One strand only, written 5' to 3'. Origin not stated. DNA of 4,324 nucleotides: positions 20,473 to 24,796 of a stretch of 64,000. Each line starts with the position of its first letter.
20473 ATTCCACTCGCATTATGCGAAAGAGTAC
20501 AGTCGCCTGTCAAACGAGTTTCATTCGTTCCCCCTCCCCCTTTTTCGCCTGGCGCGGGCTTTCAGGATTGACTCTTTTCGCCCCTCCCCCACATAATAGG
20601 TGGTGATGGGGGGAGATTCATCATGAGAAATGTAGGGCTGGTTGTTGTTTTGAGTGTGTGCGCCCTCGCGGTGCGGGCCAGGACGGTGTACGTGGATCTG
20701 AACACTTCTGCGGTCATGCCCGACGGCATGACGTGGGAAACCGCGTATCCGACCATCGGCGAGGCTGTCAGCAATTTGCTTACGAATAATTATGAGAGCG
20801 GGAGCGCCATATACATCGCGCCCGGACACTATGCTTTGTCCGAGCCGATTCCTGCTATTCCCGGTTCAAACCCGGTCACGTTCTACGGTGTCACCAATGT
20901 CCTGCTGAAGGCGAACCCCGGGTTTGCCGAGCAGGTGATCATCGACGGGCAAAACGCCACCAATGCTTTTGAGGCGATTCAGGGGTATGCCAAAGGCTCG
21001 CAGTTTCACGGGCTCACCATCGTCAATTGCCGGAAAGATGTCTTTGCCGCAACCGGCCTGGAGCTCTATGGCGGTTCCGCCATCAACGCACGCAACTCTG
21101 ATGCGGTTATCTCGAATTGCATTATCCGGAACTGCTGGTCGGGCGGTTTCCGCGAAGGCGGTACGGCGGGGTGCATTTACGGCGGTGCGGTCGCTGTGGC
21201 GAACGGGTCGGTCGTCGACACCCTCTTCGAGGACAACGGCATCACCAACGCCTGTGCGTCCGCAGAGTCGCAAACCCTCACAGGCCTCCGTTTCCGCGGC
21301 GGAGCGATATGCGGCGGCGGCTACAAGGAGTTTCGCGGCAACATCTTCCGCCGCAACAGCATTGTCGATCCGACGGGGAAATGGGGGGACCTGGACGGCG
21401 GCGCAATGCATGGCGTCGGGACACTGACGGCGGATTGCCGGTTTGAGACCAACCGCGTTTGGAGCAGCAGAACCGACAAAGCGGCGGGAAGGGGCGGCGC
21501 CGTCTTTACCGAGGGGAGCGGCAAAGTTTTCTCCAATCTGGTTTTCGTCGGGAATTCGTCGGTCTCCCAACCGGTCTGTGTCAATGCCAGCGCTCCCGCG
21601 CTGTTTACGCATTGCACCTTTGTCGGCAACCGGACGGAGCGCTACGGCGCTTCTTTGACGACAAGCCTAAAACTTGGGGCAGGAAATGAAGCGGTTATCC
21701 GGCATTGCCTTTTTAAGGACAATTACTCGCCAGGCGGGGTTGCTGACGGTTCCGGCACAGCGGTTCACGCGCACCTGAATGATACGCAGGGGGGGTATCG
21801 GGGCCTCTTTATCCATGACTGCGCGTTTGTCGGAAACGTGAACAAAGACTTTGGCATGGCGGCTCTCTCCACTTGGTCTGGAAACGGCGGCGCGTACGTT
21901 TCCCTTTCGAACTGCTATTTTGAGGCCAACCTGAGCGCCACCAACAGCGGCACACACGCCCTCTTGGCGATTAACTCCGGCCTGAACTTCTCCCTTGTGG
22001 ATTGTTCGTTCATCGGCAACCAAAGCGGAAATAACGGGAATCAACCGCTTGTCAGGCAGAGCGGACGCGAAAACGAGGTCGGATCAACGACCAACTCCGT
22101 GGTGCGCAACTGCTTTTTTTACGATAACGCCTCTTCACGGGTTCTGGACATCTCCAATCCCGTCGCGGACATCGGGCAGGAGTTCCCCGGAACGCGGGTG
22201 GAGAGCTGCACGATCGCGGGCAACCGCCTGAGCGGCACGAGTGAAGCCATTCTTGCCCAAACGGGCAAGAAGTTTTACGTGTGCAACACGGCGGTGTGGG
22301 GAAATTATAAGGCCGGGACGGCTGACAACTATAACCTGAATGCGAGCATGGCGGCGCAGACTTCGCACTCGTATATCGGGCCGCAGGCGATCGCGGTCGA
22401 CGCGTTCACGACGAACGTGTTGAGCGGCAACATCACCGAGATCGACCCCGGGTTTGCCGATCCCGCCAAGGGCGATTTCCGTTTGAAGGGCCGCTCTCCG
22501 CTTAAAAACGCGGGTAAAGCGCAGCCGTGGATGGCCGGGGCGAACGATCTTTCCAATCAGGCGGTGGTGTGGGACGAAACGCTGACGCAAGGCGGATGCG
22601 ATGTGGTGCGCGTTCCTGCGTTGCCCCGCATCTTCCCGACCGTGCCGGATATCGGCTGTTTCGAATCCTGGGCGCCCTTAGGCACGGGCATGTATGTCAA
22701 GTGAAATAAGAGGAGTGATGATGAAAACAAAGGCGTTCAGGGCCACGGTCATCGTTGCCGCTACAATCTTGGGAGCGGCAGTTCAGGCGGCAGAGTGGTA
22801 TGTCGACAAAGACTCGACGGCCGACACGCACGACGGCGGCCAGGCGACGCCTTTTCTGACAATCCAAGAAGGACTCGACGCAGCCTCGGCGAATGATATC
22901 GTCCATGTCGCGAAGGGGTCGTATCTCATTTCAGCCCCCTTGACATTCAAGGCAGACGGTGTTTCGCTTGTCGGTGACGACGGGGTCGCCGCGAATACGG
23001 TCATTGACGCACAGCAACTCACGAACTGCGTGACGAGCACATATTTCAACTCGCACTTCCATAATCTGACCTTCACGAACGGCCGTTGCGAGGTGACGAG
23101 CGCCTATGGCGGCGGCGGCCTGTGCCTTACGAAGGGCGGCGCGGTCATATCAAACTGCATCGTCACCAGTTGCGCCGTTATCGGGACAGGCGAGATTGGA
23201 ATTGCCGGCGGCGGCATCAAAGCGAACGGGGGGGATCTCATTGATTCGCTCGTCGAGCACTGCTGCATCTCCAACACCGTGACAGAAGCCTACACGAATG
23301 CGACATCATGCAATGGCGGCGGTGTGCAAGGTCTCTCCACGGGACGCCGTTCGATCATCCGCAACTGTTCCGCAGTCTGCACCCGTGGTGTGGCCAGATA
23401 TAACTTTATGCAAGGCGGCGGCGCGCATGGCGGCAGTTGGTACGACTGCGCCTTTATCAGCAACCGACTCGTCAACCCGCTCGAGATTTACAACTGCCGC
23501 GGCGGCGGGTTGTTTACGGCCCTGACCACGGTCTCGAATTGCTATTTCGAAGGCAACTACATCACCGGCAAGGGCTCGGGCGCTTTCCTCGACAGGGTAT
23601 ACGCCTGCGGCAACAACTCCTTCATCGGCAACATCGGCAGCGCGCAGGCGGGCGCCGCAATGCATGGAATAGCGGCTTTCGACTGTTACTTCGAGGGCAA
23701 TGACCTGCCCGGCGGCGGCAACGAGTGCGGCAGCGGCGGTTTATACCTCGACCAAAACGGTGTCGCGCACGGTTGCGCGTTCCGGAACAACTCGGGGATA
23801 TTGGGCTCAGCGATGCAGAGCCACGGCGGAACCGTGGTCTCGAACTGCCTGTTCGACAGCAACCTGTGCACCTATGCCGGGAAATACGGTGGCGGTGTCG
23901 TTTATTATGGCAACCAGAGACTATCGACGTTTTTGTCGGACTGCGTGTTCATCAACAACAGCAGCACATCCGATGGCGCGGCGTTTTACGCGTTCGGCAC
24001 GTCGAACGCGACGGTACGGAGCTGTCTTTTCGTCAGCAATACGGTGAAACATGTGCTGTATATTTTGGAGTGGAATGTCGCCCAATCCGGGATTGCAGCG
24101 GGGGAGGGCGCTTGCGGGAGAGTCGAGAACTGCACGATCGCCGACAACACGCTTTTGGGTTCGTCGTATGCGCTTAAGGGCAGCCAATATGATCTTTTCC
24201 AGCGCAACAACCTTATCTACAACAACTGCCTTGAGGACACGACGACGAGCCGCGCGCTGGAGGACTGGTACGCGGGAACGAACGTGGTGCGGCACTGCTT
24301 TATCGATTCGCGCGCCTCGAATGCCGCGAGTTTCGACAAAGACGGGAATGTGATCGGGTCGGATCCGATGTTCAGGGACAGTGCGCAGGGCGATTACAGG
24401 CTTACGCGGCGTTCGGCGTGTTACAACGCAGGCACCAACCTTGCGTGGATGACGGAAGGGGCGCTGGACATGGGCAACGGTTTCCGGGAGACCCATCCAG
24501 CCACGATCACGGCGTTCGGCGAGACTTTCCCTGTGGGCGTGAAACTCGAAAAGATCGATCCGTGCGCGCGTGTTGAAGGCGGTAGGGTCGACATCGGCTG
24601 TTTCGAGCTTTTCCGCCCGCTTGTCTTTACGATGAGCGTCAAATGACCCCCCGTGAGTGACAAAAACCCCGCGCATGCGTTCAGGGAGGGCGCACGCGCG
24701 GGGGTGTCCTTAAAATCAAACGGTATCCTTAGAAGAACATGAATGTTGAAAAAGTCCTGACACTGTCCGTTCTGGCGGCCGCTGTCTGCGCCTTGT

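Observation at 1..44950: Five-member family of giant GH42-architecture secreted proteins, four next to Pmp-repeat beta-helix proteins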

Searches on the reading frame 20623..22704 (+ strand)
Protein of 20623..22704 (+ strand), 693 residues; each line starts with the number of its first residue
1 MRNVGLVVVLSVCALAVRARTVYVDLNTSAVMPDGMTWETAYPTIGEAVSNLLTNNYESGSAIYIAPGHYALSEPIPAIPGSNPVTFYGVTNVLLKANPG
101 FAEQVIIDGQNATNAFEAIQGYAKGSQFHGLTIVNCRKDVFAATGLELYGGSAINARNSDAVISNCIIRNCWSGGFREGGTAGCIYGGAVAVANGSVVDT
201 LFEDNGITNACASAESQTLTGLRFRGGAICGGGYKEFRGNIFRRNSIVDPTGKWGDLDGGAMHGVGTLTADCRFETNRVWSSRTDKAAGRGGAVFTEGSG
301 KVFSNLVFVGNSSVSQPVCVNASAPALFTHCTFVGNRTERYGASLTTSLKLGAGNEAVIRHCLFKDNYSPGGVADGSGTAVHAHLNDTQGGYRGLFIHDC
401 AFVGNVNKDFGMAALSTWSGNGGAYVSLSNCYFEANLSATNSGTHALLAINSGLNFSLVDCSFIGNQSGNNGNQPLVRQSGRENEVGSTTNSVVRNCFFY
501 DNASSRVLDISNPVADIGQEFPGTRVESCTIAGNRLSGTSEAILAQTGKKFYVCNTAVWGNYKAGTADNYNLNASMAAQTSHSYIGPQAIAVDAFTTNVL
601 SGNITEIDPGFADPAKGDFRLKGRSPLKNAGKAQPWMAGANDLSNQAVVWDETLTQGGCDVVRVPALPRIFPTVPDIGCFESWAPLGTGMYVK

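Call 4: search_protein_families(library=pfam, proteins=[window:20623-22704:+], max_evalue=0.01)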
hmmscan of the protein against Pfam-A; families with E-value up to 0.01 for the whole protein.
window:20623-22704:+ (693 aa): 2 families
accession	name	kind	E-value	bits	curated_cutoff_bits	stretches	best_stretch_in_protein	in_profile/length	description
PF17161.10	DUF5123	-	3e-08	35.2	35.1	1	526-629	3-106/113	Domain of unknown function (DUF5123)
PF12708.12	Pect-lyase_RHGA_epim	-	0.0024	18.1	27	1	46-124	22-94/213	Rhamnogalacturonase A/epimerase, pectate lyase-like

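Call 46: search_solved_structures(query=window:20623-22704:+, max_evalue=1)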
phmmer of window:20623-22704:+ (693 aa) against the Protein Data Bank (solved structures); distinct sequences matched with E-value up to 1: 0.

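Call 78: search_protein_families(library=pfam, proteins=[window:20623-22704:+], max_evalue=10)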
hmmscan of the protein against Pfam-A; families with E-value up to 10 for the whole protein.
window:20623-22704:+ (693 aa): 2 families
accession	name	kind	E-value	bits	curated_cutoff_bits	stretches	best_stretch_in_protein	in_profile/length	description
PF17161.10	DUF5123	-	3e-08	35.2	35.1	1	526-629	3-106/113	Domain of unknown function (DUF5123)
PF12708.12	Pect-lyase_RHGA_epim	-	0.0024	18.1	27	1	46-124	22-94/213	Rhamnogalacturonase A/epimerase, pectate lyase-like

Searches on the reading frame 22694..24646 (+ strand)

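Call 4: search_protein_families(library=pfam, proteins=[window:22694-24646:+], max_evalue=0.01)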
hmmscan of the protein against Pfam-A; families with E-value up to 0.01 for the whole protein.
window:22694-24646:+ (650 aa): 1 family
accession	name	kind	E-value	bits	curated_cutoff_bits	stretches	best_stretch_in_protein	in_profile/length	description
PF17161.10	DUF5123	-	0.0072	17.9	35.1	1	477-577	3-105/113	Domain of unknown function (DUF5123)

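Call 78: search_protein_families(library=pfam, proteins=[window:22694-24646:+], max_evalue=10)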
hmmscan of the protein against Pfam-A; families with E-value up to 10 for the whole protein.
window:22694-24646:+ (650 aa): 4 families
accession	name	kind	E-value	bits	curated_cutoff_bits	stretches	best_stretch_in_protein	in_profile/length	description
PF17161.10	DUF5123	-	0.0072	17.9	35.1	1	477-577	3-105/113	Domain of unknown function (DUF5123)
PF07602.17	DUF1565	-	0.15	11.7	20.3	1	43-96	4-60/257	Protein of unknown function (DUF1565)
PF02415.23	Chlam_PMP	-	0.16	12.8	20.6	1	416-433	1-18/19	Chlamydia polymorphic membrane protein (Chlamydia_PMP) repeat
PF12708.12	Pect-lyase_RHGA_epim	-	0.51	10.5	27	1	62-132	29-112/213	Rhamnogalacturonase A/epimerase, pectate lyase-like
